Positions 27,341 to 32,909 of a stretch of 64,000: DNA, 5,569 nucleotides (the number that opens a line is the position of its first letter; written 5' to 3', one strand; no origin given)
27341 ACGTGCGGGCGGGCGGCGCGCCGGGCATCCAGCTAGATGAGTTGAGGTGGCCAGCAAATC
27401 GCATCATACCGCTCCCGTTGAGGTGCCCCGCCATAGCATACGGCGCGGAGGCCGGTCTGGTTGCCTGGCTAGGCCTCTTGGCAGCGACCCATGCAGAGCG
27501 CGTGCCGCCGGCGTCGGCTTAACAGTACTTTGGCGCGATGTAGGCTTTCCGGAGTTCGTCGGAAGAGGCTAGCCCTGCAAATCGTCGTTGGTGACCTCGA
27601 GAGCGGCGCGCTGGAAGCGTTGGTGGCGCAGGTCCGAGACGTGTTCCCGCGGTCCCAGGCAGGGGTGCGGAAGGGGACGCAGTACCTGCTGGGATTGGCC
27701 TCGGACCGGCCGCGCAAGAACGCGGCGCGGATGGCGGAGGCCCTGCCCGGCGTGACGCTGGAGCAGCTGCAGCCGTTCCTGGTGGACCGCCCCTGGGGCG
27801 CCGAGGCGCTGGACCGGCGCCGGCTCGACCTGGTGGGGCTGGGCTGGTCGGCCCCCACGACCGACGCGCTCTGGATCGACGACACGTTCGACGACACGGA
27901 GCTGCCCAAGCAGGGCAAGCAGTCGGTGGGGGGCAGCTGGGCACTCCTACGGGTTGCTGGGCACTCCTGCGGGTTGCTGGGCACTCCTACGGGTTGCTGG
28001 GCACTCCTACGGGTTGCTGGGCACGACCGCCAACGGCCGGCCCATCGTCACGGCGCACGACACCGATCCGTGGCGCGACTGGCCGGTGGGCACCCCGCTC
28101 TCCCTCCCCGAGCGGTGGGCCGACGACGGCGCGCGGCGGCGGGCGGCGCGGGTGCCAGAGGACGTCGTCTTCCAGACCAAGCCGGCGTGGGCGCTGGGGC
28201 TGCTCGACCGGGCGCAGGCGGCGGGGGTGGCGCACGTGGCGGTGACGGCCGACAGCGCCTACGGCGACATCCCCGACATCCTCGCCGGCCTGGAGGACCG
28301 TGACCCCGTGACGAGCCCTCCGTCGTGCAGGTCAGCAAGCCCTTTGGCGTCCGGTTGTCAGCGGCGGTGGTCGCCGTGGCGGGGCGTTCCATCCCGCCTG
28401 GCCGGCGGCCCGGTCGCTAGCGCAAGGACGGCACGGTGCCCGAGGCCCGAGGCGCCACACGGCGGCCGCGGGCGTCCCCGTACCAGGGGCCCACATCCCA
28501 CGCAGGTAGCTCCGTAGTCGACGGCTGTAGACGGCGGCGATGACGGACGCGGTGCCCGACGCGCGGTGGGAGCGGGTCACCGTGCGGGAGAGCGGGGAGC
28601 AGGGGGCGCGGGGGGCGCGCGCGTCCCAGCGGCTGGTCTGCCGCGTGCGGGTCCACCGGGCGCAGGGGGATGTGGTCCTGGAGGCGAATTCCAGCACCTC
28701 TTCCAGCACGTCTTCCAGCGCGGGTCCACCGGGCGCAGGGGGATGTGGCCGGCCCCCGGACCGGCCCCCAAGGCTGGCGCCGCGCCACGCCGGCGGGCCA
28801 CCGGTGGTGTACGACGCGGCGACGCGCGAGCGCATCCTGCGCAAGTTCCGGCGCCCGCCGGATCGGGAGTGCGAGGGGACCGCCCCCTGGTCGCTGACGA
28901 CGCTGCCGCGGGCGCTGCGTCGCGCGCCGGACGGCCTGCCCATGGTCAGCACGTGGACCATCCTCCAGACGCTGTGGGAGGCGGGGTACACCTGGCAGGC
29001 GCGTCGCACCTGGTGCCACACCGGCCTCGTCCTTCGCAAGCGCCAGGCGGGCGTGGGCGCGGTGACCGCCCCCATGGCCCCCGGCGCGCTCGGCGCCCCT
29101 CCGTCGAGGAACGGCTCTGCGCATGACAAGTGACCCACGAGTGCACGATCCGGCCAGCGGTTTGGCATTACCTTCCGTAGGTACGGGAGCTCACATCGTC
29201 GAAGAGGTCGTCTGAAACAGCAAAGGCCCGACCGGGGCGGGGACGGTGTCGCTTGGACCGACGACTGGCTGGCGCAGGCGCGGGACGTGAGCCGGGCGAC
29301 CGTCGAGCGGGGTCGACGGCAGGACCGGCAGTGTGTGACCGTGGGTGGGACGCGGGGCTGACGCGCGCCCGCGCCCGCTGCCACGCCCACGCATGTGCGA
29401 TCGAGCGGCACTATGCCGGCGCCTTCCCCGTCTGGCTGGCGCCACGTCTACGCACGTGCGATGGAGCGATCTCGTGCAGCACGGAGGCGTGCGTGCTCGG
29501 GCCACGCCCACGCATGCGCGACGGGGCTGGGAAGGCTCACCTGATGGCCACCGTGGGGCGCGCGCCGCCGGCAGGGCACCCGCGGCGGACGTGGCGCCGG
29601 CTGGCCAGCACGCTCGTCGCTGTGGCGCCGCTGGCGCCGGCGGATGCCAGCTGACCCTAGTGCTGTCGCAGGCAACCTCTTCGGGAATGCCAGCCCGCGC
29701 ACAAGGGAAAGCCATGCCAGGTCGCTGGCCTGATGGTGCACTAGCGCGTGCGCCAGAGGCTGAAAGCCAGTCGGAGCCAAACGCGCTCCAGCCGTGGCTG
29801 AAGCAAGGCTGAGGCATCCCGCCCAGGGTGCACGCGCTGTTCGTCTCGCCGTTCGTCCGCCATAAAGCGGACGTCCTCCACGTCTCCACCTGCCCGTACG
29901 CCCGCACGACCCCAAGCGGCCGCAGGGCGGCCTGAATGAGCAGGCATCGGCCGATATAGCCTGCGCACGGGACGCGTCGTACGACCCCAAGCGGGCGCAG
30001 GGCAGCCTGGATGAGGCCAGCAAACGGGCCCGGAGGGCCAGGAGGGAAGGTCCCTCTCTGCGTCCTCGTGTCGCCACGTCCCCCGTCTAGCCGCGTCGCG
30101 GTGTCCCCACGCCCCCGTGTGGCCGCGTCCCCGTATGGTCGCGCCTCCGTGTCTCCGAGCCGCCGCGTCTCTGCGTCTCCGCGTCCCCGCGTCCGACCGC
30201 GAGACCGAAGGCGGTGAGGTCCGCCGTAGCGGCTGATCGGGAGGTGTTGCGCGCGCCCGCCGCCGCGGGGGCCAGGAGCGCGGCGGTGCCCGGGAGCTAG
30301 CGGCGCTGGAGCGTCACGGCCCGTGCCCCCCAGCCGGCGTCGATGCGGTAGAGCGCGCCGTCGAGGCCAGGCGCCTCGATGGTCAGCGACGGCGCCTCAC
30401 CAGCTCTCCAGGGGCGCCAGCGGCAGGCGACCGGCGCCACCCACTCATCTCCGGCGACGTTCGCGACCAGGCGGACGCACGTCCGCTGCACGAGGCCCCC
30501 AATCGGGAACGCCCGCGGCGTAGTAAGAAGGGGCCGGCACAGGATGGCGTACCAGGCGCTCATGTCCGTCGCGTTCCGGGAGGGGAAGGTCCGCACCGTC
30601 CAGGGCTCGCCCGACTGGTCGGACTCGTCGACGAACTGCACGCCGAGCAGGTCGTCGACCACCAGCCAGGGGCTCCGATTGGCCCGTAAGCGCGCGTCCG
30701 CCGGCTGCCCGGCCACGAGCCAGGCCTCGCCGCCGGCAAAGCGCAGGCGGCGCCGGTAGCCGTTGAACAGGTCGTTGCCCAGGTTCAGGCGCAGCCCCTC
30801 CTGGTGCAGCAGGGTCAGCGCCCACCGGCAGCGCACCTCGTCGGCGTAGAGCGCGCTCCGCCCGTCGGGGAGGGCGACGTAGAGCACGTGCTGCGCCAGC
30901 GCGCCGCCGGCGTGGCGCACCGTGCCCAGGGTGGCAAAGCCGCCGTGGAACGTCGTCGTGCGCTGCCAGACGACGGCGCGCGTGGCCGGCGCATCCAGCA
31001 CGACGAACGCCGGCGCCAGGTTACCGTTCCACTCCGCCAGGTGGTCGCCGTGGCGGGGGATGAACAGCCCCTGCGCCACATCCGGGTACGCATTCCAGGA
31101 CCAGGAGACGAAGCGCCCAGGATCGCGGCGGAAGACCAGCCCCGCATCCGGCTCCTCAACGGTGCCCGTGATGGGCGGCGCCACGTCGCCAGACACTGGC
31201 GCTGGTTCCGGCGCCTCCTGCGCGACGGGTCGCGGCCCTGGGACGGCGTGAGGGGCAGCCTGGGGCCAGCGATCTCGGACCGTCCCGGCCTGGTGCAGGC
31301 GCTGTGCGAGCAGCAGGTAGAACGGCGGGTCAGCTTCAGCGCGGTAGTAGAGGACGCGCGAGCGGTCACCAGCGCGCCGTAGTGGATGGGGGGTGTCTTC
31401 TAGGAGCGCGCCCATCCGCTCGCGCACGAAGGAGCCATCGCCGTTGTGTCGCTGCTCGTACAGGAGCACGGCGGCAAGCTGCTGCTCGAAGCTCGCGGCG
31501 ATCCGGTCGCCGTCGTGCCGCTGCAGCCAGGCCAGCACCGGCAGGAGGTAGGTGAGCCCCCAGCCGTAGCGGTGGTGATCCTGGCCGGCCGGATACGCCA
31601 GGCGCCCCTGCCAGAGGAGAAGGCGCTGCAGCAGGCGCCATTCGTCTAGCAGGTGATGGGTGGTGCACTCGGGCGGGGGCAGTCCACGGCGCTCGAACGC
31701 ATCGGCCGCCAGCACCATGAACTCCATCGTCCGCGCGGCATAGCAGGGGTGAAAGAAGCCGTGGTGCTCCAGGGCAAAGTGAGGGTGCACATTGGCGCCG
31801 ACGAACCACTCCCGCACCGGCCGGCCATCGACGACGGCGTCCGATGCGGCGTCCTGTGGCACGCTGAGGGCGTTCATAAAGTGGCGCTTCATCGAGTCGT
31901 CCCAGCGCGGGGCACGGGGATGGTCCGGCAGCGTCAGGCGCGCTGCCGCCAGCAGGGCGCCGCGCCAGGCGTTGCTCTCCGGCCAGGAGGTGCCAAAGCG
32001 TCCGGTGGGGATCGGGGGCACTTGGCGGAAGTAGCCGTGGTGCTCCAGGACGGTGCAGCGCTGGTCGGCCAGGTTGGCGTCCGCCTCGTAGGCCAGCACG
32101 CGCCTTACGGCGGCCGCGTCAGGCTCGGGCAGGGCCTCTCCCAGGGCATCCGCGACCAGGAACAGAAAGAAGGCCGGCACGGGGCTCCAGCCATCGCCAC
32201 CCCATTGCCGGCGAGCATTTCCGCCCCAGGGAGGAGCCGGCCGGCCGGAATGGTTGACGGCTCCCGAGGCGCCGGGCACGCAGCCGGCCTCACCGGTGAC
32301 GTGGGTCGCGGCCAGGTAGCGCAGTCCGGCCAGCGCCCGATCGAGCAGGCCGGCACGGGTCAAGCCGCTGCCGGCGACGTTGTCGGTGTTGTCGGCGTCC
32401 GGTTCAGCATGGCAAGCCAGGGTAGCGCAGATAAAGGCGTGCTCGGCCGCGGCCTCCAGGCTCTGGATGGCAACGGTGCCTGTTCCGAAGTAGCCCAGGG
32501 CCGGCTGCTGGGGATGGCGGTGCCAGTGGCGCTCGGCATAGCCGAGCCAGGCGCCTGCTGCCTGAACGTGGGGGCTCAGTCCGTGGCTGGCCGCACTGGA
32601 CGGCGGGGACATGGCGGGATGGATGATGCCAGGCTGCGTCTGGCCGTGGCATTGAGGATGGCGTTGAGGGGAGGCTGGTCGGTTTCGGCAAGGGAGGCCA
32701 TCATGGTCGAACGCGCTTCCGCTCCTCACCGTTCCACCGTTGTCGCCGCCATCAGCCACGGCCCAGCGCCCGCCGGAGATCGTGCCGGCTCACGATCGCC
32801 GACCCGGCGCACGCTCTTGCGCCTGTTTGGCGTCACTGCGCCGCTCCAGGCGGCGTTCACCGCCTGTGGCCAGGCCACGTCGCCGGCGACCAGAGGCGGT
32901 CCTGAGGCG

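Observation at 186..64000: Seven family-1 ABC substrate-binding protein genes and not a single ABC permease or ATPase gene in 64 kb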

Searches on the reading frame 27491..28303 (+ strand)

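Call 8: search_protein_families(library=pfam, proteins=[window:27491-28303:+], max_evalue=0.01)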
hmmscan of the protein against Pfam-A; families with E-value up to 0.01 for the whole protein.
window:27491-28303:+ (270 aa): 1 family
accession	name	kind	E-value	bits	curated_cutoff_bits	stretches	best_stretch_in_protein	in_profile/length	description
PF13546.12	DDE_5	-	4.6e-07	30.1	27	1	60-157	13-106/272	DDE superfamily endonuclease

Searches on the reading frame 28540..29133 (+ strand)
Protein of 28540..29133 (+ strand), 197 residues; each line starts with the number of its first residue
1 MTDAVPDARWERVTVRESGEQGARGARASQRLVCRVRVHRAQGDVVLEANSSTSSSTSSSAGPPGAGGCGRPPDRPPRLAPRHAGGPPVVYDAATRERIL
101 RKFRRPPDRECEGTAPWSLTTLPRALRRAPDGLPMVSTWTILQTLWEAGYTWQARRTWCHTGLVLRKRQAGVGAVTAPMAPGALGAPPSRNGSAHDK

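Call 60: search_protein_families(library=pfam, proteins=[window:28540-29133:+], max_evalue=0.01)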
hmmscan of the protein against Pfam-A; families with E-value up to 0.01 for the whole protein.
window:28540-29133:+ (197 aa): 1 family
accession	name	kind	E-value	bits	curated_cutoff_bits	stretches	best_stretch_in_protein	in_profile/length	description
PF13565.12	HTH_32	-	0.0027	18.6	33.7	1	78-143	16-71/73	Homeodomain-like domain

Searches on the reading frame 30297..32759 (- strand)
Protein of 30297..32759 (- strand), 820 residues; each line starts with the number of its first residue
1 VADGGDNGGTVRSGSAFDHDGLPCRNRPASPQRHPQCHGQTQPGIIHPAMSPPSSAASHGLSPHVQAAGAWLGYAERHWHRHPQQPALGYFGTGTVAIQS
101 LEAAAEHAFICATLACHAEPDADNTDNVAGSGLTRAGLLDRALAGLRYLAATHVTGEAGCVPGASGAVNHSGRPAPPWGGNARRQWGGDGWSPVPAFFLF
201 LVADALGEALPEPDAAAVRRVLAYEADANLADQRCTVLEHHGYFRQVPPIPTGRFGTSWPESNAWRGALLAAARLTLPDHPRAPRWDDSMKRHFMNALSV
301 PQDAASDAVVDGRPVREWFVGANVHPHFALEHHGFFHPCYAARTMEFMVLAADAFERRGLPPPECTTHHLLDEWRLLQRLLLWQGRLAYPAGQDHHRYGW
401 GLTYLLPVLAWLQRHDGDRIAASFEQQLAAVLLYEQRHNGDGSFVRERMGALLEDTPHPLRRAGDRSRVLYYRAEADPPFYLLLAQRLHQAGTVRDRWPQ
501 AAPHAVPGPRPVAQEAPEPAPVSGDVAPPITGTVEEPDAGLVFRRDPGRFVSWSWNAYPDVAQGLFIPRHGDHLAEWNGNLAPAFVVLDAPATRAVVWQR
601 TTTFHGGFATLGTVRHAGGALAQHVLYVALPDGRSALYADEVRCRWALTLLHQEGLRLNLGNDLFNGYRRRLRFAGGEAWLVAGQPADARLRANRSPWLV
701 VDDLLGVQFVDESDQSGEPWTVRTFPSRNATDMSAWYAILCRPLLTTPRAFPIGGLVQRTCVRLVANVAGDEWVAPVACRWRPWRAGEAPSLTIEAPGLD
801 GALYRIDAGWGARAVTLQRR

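Call 8: search_protein_families(library=pfam, proteins=[window:30297-32759:-], max_evalue=0.01)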
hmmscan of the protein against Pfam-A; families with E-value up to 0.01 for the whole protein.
window:30297-32759:- (820 aa): 0 families

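Call 53: search_protein_families(library=ncbifam, proteins=[window:30297-32759:-], max_evalue=0.001)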
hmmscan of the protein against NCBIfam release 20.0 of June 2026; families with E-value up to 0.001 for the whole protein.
window:30297-32759:- (820 aa): 0 families
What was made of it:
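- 30297..32612 (-): A ~770 aa protein with no Pfam hit, divergent from SBP2. Predicted (alpha/alpha)-toroid plus beta-sandwich fold like polysaccharide lyases. Cytoplasmic. No Pfam or NCBIfam hit (calls 8, 53).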

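Call 73: search_protein_representatives(protein=window:30297-32612:-)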
Query: 771 residues. Proteins with E-value up to 0.001 (for the whole library): 742; up to 1e-10: 391; up to 1e-30: 138. The best 150 are listed.
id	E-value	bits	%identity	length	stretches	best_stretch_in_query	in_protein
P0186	0.0e+00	1080.9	71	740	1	13-770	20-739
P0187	2.5e-146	505.5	67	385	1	386-767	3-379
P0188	6.5e-129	447.9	42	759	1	18-726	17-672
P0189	6.3e-107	375.2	36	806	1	12-720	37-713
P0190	7.6e-75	269.1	36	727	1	14-761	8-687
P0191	4.1e-74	266.7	38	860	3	188-399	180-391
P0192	3.9e-68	246.9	35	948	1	16-720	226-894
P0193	9.2e-66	239.0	37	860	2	25-567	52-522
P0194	3.9e-63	230.3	35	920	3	19-399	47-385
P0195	2.2e-61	224.5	37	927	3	179-399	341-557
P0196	2.4e-61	224.4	34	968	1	12-718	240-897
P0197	2.6e-60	221.0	35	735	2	189-724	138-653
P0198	1.2e-58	215.5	35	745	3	206-420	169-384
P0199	4.3e-58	213.6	36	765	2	20-425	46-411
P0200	8.0e-58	212.8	33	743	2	18-421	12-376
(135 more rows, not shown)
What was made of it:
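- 30297..32612 (-): 742 representative homologs (call 73).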

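Call 88: predict_structure(alignment_id=A3)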
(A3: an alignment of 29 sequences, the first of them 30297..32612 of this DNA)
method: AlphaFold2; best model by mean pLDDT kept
length: 771 residues; sequences in the alignment: 29
mean_pLDDT: 84.7   pTM: 0.88
mean pLDDT of the five models: 84.7, 84.7, 84.6, 84.6, 84.0
residues with pLDDT >= 90: 480; 70-90: 160; 50-70: 53; < 50: 78
segments of 3 or more residues with pLDDT < 50: 1-10, 116-133, 191-194, 408-416, 444-477
pLDDT, mean of each block of 10 residues (from residue 1): 35 82 95 95 91 97 86 58 90 98 95 58 44 70 93 96 98 96 72 62 82 96 98 98 97 97 97 95 91 97 95 96 95 91 88 92 91 91 92 93 67 57 94 94 48 36 29 42 93 95 95 94 87 95 94 96 96 97 94 95 95 90 90 89 82 91 62 89 90 92 93 88 57 66 86 90 92 88
secondary structure, 60 per line:
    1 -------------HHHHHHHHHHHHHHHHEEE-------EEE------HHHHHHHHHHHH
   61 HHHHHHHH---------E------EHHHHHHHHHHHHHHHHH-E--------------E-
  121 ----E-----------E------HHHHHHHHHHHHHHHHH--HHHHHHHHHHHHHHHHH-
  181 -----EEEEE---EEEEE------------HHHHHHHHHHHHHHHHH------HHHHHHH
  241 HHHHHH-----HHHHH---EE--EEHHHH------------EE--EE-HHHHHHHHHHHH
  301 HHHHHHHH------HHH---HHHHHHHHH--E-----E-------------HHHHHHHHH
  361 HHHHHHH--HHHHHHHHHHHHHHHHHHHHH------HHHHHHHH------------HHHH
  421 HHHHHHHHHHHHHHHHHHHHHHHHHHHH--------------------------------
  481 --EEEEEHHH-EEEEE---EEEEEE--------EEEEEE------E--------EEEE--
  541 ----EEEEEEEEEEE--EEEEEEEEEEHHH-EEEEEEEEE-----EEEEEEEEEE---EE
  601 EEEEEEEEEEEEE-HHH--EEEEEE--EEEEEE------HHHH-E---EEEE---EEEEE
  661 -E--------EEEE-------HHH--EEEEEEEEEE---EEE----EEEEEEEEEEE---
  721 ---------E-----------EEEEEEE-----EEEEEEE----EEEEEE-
elements in order (helices of 4 or more, strands of 3 or more residues): H14-29 E30-32 E40-42 H49-68 H86-102 H144-160 H163-179 E186-190 E194-198 H211-227 H234-246 H252-256 H266-269 H289-308 H321-329 H352-367 H370-390 H397-404 H417-448 E483-487 E492-496 E500-505 E514-519 E535-538 E545-555 E558-567 E572-580 E586-595 E599-613 E620-625 E628-633 H640-643 E649-652 E656-660 E671-674 E687-696 E700-702 E707-717 E742-748 E754-760 E765-770
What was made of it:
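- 30297..32612 (-): AF2 pLDDT 84.7 (call 88).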

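Call 90: fold_search(model_id=the predicted structure, library=pdb)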
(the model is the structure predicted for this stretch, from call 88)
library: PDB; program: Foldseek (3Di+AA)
matches with E <= 10: 696; with E <= 0.001: 40
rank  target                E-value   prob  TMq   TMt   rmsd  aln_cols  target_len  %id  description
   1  1n7q_A                5.0e-10  1.00  0.48  0.51  10.3       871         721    8  Streptococcus pneumoniae Hyaluronate Lyase W291A/W292A Double Mutant complex with hyaluronan hexasacchride (released 2002-12-31)
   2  1c82_A                2.2e-09  1.00  0.49  0.51  10.0       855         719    8  MECHANISM OF HYALURONAN BINDING AND DEGRADATION: STRUCTURE OF STREPTOCOCCUS PNEUMONIAE HYALURONATE LYASE IN COMPLEX WI (released 2001-04-05)
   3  1loh_A                4.6e-09  1.00  0.49  0.52  10.6       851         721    8  Streptococcus pneumoniae Hyaluronate Lyase in Complex with Hexasaccharide Hyaluronan Substrate (released 2002-08-07)
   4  1n7p                  4.8e-09  1.00  0.47  0.50  10.6       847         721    8  Streptococcus pneumoniae Hyaluronate Lyase W292A/F343V Double Mutant (released 2002-12-31)
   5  1egu                  5.7e-09  1.00  0.49  0.51  10.2       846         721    9  CRYSTAL STRUCTURE OF STREPTOCOCCUS PNEUMONIAE HYALURONATE LYASE AT 1.56 A RESOLUTION (released 2001-02-16)
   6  1n7n                  6.3e-09  1.00  0.46  0.49  10.8       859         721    8  Streptococcus pneumoniae Hyaluronate Lyase W292A Mutant (released 2002-12-31)
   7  8fnx                  8.7e-09  1.00  0.42  0.43  11.5       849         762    9  Crystal structure of Hyaluronate lyase B from Cutibacterium acnes (released 2023-12-13)
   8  6hzn_A                1.2e-08  1.00  0.46  0.48   8.7       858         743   11  Crystal structure of human dermatan sulfate epimerase 1 (released 2020-01-22)
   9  1ojp_A                1.6e-08  1.00  0.49  0.52  10.1       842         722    8  SPECIFICITY AND MECHANISM OF STREPTOCOCCUS PNEUMONIAE HYALURONATE LYASE: COMPLEX WITH 6-SULPHATED CHONDROITIN DISACCHA (released 2003-10-30)
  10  1ojo_A                1.7e-08  1.00  0.48  0.50  11.1       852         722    8  SPECIFICITY AND MECHANISM OF STREPTOCOCCUS PNEUMONIAE HYALURONATE LYASE: COMPLEX OF THE TYR408PHE MUTANT WITH 4-SULPHA (released 2003-10-30)
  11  1ojn_A                1.8e-08  1.00  0.49  0.52  10.1       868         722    8  SPECIFICITY AND MECHANISM OF STREPTOCOCCUS PNEUMONIAE HYALURONATE LYASE: COMPLEX OF THE TYR408PHE MUTANT WITH 6-SULPHA (released 2003-10-30)
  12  8g0o_B                2.5e-08  1.00  0.44  0.44  10.6       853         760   10  Crystal structure of Y281F mutant of Hyaluronate lyase B from Cutibacterium acnes (released 2023-12-13)
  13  1f9g                  2.6e-08  1.00  0.49  0.52  10.3       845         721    8  CRYSTAL STRUCTURE OF STREPTOCOCCUS PNEUMONIAE HYALURONATE LYASE COCRYSTALLIZED WITH ASCORBIC ACID (released 2001-05-16)
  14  2brv                  3.1e-08  1.00  0.40  0.43  11.1       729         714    8  Crystal structure of Streptococcus Pneumoniae Hyaluronate Lyase from 70percent saturated malonate. (released 2006-04-05)
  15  1lxk_A                6.0e-08  1.00  0.49  0.52  10.6       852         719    8  Streptococcus pneumoniae Hyaluronate Lyase in Complex with Tetrasaccharide Hyaluronan Substrate (released 2002-08-07)
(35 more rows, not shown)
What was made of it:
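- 30297..32612 (-): Foldseek top hits are PL8 hyaluronate lyase, dermatan-sulfate epimerase, PL17 Alg17c and heparinase III, E 5e-10 to 3e-6, TM about 0.4-0.5 (call 90).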
